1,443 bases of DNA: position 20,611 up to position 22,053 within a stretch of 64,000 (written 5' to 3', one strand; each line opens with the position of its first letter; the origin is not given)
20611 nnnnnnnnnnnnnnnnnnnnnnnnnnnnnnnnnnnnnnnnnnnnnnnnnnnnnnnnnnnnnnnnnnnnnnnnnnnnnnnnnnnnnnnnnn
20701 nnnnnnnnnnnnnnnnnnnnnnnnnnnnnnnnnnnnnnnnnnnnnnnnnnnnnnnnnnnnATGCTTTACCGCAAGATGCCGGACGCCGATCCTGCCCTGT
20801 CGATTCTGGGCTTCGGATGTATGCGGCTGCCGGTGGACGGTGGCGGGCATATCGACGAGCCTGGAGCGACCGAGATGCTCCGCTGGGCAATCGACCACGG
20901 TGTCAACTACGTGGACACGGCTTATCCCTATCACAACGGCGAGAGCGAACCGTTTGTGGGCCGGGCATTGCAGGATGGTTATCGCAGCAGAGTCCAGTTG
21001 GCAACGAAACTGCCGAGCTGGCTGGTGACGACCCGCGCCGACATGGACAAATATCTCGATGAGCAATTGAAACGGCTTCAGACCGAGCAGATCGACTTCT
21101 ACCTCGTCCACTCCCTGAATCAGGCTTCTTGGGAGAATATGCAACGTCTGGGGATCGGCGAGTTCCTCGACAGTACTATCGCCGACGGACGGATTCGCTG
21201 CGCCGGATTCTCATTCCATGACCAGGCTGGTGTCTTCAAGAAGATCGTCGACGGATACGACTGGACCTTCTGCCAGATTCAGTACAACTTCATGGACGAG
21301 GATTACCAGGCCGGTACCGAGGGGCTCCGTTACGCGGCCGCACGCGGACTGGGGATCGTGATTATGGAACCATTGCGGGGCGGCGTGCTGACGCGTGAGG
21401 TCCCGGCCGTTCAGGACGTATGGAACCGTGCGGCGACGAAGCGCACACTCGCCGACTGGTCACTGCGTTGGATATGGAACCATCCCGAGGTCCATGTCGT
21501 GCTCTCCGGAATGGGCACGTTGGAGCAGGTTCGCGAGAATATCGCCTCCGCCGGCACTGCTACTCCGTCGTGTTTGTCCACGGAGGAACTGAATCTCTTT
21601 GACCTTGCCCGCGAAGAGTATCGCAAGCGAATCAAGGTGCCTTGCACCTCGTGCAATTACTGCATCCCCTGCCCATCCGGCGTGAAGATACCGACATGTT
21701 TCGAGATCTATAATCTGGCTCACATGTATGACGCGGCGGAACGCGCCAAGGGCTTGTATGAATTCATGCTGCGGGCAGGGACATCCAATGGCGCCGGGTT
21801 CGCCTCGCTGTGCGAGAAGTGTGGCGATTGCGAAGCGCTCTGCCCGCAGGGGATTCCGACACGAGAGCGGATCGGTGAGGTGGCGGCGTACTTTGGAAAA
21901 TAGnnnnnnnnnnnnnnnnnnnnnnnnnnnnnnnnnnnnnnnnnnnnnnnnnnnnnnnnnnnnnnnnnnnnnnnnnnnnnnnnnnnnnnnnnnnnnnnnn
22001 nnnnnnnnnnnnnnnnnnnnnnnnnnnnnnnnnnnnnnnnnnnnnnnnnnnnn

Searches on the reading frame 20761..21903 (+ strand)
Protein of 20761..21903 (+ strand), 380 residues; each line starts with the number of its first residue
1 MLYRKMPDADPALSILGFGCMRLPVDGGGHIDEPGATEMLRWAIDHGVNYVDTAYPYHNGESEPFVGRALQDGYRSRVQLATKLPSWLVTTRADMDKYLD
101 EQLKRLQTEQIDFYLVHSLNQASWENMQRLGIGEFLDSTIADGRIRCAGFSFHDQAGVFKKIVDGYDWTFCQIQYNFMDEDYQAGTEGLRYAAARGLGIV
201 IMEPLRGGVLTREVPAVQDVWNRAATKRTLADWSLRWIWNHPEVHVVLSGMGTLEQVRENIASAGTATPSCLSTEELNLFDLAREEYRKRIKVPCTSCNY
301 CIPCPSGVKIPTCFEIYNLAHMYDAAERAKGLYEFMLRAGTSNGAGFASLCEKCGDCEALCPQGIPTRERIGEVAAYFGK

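Call 20: search_protein_families(library=pfam, proteins=[window:20761-21903:+], max_evalue=0.001)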
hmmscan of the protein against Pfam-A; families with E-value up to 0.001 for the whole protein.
window:20761-21903:+ (380 aa): 4 families
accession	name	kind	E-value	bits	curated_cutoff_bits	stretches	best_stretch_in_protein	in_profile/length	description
PF00248.27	Aldo_ket_red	-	1.1e-38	133.4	24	1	16-264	2-274/291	Aldo/keto reductase family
PF13187.11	Fer4_9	-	7.4e-08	32.7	27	1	295-364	2-50/52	4Fe-4S dicluster domain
PF13534.11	Fer4_17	-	2.5e-05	25.2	22.2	1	295-365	2-60/61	4Fe-4S dicluster domain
PF13183.11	Fer4_8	-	0.00038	21.4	27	1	295-365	5-68/68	4Fe-4S dicluster domain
